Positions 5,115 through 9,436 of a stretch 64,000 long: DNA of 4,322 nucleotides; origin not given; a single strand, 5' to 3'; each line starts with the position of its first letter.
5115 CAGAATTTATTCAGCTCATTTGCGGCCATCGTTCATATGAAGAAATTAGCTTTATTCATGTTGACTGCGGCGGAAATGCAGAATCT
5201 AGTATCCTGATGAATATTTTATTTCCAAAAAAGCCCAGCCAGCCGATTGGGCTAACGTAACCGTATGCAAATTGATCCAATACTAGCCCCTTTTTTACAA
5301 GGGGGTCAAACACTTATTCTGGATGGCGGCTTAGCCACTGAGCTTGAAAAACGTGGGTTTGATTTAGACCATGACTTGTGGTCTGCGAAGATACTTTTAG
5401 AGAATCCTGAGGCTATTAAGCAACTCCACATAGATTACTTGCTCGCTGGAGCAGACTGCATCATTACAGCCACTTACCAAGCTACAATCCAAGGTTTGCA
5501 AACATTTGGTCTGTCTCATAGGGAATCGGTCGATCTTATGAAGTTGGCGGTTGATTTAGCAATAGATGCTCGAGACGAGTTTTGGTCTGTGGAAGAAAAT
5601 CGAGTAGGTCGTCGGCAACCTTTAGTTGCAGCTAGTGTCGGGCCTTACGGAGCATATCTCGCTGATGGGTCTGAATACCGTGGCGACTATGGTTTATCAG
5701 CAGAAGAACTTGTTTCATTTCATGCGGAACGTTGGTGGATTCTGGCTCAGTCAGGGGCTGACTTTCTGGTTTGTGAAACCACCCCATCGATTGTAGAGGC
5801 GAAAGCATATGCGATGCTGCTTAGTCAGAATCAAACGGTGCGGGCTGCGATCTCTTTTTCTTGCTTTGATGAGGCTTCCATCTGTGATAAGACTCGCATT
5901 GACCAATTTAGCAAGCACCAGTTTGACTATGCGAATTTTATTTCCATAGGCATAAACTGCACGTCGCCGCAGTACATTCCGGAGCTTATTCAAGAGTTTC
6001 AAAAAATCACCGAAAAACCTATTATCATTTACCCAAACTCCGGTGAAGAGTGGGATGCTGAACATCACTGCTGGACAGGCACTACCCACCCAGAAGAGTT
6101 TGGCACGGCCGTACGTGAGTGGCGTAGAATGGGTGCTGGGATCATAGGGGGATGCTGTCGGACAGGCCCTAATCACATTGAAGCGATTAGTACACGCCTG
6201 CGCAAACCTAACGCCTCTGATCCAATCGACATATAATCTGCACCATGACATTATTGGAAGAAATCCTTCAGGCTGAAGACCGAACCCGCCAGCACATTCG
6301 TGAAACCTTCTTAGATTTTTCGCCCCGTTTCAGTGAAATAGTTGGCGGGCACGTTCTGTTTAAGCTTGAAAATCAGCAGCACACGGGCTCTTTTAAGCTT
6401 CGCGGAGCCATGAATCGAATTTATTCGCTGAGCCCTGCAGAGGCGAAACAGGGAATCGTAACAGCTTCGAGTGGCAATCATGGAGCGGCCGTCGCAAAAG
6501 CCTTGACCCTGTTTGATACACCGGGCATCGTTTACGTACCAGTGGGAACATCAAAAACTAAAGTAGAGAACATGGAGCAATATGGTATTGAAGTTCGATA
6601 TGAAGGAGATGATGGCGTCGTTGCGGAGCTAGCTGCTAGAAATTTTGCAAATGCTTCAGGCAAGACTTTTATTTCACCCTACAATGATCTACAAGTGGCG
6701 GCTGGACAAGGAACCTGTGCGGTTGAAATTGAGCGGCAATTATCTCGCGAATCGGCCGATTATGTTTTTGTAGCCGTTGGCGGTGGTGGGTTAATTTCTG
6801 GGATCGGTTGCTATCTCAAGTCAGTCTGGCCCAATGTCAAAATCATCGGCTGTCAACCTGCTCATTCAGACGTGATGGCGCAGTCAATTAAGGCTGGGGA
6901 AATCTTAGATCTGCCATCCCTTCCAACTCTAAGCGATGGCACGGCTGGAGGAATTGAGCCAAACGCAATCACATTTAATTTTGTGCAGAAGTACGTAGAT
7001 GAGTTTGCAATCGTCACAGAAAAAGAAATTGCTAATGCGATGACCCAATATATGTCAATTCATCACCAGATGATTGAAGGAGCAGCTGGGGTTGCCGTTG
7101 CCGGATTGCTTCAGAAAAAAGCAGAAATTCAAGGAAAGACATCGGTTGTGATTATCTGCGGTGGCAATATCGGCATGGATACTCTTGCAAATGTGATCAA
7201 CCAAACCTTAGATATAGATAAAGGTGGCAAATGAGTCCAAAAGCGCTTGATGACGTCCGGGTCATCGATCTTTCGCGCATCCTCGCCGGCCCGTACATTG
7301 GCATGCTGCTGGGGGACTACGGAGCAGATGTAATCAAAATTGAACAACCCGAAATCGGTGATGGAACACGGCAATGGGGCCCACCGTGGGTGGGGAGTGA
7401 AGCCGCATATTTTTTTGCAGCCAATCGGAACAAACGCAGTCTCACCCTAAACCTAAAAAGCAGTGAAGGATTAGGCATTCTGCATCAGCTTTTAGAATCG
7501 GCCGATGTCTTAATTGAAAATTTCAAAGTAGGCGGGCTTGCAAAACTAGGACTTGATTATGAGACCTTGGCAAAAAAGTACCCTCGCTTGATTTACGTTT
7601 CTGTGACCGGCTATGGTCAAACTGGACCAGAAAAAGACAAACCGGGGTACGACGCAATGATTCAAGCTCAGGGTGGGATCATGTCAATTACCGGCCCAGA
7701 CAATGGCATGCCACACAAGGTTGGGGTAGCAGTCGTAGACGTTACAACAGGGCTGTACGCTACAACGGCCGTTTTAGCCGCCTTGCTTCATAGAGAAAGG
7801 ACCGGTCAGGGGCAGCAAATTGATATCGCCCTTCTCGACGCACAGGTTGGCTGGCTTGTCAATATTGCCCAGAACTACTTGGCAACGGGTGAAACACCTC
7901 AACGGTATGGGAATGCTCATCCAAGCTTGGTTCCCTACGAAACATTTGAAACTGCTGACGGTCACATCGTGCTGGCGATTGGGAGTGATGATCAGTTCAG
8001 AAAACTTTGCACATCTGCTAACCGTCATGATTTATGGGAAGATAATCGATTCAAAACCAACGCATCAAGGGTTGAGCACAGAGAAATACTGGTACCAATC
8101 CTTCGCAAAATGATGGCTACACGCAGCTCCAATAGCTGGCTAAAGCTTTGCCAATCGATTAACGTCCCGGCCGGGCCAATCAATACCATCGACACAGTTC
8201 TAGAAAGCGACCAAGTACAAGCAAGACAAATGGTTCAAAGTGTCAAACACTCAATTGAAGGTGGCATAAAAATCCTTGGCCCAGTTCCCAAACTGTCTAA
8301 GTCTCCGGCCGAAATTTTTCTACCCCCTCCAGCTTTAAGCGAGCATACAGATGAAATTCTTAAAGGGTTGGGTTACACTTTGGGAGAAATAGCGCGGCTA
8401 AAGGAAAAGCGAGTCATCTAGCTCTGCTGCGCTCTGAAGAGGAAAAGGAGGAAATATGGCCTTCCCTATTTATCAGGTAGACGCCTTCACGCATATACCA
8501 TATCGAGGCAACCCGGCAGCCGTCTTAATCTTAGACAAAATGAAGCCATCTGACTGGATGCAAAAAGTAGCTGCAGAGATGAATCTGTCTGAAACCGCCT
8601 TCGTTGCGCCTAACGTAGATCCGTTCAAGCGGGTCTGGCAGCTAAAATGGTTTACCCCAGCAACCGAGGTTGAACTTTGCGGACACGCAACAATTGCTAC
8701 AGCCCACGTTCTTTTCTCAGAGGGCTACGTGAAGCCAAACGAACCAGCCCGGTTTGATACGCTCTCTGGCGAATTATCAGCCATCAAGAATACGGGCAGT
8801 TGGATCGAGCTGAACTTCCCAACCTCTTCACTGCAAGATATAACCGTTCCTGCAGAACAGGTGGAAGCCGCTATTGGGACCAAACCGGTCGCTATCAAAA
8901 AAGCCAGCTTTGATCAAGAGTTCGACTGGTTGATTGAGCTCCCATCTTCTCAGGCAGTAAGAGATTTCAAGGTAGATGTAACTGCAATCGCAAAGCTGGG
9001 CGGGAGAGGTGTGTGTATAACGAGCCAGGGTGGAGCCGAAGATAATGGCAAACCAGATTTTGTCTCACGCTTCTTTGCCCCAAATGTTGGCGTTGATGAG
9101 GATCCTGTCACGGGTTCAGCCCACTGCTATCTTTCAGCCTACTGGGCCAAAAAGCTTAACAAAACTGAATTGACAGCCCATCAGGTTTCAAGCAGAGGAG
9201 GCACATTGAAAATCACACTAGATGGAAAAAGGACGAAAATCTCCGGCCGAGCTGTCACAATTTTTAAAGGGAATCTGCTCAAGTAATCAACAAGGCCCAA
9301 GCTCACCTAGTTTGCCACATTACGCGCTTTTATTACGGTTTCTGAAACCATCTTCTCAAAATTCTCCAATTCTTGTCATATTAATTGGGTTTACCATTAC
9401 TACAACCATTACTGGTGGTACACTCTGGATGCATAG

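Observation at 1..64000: Hyper-abundant palindrome CGGCCG: HIP1-like behaviour with a different core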

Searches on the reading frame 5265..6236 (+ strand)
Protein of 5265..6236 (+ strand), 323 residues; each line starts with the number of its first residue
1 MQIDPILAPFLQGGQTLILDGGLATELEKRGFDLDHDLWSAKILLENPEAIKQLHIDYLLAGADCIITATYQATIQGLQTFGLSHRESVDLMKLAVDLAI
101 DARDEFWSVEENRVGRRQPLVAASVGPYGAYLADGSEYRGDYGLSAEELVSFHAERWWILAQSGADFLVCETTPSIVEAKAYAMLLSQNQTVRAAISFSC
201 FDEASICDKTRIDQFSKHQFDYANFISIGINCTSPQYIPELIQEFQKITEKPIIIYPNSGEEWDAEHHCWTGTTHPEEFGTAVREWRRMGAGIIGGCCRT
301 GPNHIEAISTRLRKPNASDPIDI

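Call 32: search_protein_families(library=pfam, max_evalue=0.00001, proteins=[window:5265-6236:+])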
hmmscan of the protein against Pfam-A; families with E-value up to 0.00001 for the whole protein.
window:5265-6236:+ (323 aa): 1 family
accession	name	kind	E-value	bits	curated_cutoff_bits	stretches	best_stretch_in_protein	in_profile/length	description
PF02574.22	S-methyl_trans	-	1.4e-75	255.3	22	1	17-311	1-282/283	Homocysteine S-methyltransferase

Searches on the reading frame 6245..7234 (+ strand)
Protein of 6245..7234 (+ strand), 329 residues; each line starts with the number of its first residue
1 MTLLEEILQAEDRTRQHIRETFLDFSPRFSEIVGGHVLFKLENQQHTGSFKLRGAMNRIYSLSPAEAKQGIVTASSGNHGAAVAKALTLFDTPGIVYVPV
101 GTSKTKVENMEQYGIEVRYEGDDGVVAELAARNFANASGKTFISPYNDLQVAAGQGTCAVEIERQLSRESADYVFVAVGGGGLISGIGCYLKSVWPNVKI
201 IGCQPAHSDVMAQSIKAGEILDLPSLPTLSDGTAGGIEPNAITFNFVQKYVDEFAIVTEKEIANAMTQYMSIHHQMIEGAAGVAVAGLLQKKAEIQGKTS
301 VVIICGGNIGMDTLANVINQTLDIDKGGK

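Call 32: search_protein_families(library=pfam, max_evalue=0.00001, proteins=[window:6245-7234:+])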
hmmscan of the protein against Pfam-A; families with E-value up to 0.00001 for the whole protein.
window:6245-7234:+ (329 aa): 1 family
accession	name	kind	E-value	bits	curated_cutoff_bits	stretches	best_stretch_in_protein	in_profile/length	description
PF00291.31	PALP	-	7.8e-76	255.7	35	1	15-306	2-295/295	Pyridoxal-phosphate dependent enzyme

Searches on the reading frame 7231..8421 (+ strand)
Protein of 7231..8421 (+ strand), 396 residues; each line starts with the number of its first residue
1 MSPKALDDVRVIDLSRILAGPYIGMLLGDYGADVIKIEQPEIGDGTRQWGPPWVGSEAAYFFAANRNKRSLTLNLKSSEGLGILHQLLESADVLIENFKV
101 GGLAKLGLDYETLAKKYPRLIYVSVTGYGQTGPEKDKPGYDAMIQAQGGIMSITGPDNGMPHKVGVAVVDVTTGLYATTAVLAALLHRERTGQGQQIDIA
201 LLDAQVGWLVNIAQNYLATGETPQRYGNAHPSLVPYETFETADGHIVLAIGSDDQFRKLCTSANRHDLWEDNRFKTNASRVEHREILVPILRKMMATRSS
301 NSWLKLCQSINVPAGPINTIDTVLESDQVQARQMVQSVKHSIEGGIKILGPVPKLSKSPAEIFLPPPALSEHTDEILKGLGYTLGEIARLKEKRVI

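Call 32: search_protein_families(library=pfam, max_evalue=0.00001, proteins=[window:7231-8421:+])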
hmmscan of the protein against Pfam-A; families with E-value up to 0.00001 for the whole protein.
window:7231-8421:+ (396 aa): 1 family
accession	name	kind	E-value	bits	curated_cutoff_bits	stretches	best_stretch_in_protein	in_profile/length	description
PF02515.22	CoA_transf_3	-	3e-130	435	23.3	1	6-373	1-366/366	CoA-transferase family III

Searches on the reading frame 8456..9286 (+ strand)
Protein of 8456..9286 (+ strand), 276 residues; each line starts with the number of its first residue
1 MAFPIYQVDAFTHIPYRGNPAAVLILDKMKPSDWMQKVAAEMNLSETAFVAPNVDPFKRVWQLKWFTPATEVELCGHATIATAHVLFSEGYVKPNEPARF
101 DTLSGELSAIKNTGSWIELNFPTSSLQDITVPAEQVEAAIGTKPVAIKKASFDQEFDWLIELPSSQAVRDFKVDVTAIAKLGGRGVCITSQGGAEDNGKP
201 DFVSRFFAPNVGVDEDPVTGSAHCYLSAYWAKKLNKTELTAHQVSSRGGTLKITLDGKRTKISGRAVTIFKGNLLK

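Call 32: search_protein_families(library=pfam, max_evalue=0.00001, proteins=[window:8456-9286:+])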
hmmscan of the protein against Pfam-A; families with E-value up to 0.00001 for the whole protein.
window:8456-9286:+ (276 aa): 1 family
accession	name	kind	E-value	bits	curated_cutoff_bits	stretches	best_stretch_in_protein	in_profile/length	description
PF02567.21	PhzC-PhzF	-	2.2e-61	208.3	27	1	8-272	1-281/281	Phenazine biosynthesis-like protein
